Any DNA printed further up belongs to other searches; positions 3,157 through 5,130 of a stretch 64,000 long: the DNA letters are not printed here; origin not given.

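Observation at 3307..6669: Convergent pair of diverged B12-radical-SAM paralogs sharing a conserved ~120-aa C-terminal extension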

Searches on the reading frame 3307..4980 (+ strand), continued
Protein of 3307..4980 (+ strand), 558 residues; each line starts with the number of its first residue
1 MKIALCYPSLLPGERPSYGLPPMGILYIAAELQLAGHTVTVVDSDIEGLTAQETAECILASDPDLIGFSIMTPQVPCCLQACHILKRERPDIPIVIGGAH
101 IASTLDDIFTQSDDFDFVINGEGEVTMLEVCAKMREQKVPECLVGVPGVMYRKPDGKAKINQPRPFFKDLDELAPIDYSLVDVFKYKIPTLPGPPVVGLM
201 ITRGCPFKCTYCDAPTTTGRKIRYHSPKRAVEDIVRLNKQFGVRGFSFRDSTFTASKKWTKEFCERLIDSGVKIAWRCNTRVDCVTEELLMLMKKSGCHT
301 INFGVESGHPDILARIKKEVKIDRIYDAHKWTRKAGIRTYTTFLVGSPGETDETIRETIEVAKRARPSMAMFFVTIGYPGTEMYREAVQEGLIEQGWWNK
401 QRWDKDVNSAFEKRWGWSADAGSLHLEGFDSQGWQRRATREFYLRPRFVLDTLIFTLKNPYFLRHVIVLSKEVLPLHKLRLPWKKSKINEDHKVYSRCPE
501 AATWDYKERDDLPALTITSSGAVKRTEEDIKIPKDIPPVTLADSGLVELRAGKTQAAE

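Call 60: find_encoding_contigs(protein=P0096, flank=10000, max_places=4)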
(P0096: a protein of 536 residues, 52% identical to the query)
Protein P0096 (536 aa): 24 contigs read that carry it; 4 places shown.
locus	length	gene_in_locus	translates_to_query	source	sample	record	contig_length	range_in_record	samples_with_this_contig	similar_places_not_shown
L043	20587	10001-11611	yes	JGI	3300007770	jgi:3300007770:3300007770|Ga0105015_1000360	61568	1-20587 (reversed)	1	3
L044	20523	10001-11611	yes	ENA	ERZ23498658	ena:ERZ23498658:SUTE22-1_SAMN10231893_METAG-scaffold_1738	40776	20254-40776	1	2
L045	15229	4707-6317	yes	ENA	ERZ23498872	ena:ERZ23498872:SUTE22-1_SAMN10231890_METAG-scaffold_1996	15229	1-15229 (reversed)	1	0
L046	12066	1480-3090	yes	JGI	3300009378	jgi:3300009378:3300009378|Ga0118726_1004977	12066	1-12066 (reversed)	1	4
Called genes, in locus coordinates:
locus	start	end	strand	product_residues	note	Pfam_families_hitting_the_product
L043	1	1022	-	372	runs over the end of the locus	PF05368:NmrA, PF01073:3Beta_HSD, PF01370:Epimerase, PF03435:Sacchrp_dh_NADP (weak), PF07993:NAD_binding_4 (faint), PF13460:NAD_binding_10, PF16363:GDP_Man_Dehyd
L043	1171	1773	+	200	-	PF01794:Ferric_reduct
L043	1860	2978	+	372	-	PF13439:Glyco_transf_4, PF13477:Glyco_trans_4_2 (weak), PF13579:Glyco_trans_4_4, PF20706:GT4-conflict, PF00534:Glycos_transf_1, PF13692:Glyco_trans_1_4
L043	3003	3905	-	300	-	PF00685:Sulfotransfer_1, PF13469:Sulfotransfer_3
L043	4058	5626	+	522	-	PF07992:Pyr_redox_2 (faint)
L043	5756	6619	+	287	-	PF00535:Glycos_transf_2, PF13641:Glyco_tranf_2_3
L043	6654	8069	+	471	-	PF00890:FAD_binding_2 (weak), PF01266:DAO, PF01593:Amino_oxidase, PF03486:HI0933_like (faint), PF07992:Pyr_redox_2 (weak), PF12831:FAD_oxidored, PF13450:NAD_binding_8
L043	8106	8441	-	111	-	PF14522:Cytochrome_C7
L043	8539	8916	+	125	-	-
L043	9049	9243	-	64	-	-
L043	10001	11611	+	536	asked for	PF02310:B12-binding, PF04055:Radical_SAM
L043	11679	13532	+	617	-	PF02366:PMT (weak), PF13231:PMT_2 (weak)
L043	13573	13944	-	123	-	PF00903:Glyoxalase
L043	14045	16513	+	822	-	PF02515:CoA_transf_3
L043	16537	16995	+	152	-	PF11578:DUF3237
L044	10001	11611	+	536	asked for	PF02310:B12-binding, PF04055:Radical_SAM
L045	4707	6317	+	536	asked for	PF02310:B12-binding, PF04055:Radical_SAM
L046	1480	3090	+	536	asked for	PF02310:B12-binding, PF04055:Radical_SAM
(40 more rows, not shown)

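Call 61: search_protein_families(library=pfam, proteins=[L001:5312-7696:+, L001:4110-5240:+, L001:1270-4095:+, L041:1-609:+, L041:6643-7503:+, L042:2-1111:+, L002:3023-4543:+], max_evalue=0.001)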
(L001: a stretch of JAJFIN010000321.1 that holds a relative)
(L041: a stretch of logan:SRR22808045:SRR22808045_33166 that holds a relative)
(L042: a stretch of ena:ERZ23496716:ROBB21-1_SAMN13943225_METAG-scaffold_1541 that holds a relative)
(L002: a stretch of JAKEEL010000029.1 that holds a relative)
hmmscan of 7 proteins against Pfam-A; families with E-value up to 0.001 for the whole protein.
L001:5312-7696:+ (795 aa): 5 families
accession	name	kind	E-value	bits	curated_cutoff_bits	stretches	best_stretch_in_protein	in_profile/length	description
PF00456.26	Transketolase_N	-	7.8e-12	45.3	22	1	68-218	62-214/334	Transketolase, thiamine diphosphate binding domain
PF17831.6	PDH_E1_M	-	4.8e-06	26.5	23.2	1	404-588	22-205/229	Pyruvate dehydrogenase E1 component middle domain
PF22613.1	Transketolase_C_1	-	8.5e-06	26.4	27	1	640-771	1-113/113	Transketolase-like TK C-terminal domain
PF02779.29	Transket_pyr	-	3.6e-05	23.9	27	1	404-560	2-127/174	Transketolase, pyrimidine binding domain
PF13292.11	DXP_synthase_N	-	0.00024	20.9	21.2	1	36-192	35-176/274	1-deoxy-D-xylulose-5-phosphate synthase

L001:4110-5240:+ (377 aa): 1 family
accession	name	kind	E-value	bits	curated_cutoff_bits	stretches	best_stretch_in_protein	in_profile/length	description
PF00144.29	Beta-lactamase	-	1.3e-67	228.8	27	1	16-356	2-312/329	Beta-lactamase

L001:1270-4095:+ (942 aa): 13 families
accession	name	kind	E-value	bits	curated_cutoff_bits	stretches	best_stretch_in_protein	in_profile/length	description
PF00384.28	Molybdopterin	-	2.5e-65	221.3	24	1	292-722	1-351/353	Molybdopterin oxidoreductase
PF01568.27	Molydop_binding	-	3.6e-27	95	26.8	1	807-912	1-110/110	Molydopterin dinucleotide binding domain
PF13510.11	Fer2_4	-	1.7e-24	86.1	22.8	1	18-94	2-81/82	2Fe-2S iron-sulfur cluster binding domain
PF10588.14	NADH-G_4Fe-4S_3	-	6.8e-17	61.2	27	1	101-140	1-40/40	NADH-ubiquinone oxidoreductase-G iron-sulfur binding region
PF04879.21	Molybdop_Fe4S4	-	1.8e-16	60.3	22.7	1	236-287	2-53/55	Molybdopterin oxidoreductase Fe4S4 domain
PF12838.12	Fer4_7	-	3.4e-09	37.5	27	1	165-221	1-51/52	4Fe-4S dicluster domain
PF00037.32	Fer4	-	1.8e-07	31.1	21.1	1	206-222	6-22/24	4Fe-4S binding domain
PF22117.2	Fer4_Nqo3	-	2.1e-06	28.2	27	1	161-224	6-67/67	NADH-quinone oxidoreductase subunit 3, ferredoxin-like domain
PF14697.11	Fer4_21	-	3e-05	24.5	35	1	162-220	4-53/59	4Fe-4S dicluster domain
PF13237.11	Fer4_10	-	3e-05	24.3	25.5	1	161-219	4-53/53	4Fe-4S dicluster domain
PF12837.12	Fer4_6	-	0.00021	21.5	25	0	159-177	2-20/24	4Fe-4S binding domain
PF13459.11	Fer4_15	-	0.00045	21.3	22.4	0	160-198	2-35/66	4Fe-4S single cluster domain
PF13187.11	Fer4_9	-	0.00073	20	27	1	165-220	1-49/52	4Fe-4S dicluster domain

L041:1-609:+ (202 aa): 0 families

L041:6643-7503:+ (287 aa): 1 family
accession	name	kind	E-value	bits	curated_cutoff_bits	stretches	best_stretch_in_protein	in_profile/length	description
PF03706.18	LPG_synthase_TM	-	1.8e-29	103.6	33.4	1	28-287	2-277/302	Lysylphosphatidylglycerol synthase TM region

L042:2-1111:+ (369 aa): 1 family
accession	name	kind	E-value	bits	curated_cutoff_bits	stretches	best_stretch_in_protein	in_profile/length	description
PF00762.24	Ferrochelatase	-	3.9e-88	295.9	27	1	32-331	2-316/317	Ferrochelatase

L002:3023-4543:+ (507 aa): 3 families
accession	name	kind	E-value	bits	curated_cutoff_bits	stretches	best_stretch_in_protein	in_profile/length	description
PF00498.31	FHA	-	1.2e-17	64.5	20.7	1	49-111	2-67/67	FHA domain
PF01464.25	SLT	-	4.1e-13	49.4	21.3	1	332-450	4-110/117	Transglycosylase SLT domain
PF16697.10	Yop-YscD_cpl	-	2.4e-11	44.2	33.2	1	47-118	18-91/94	Inner membrane component of T3SS, cytoplasmic domain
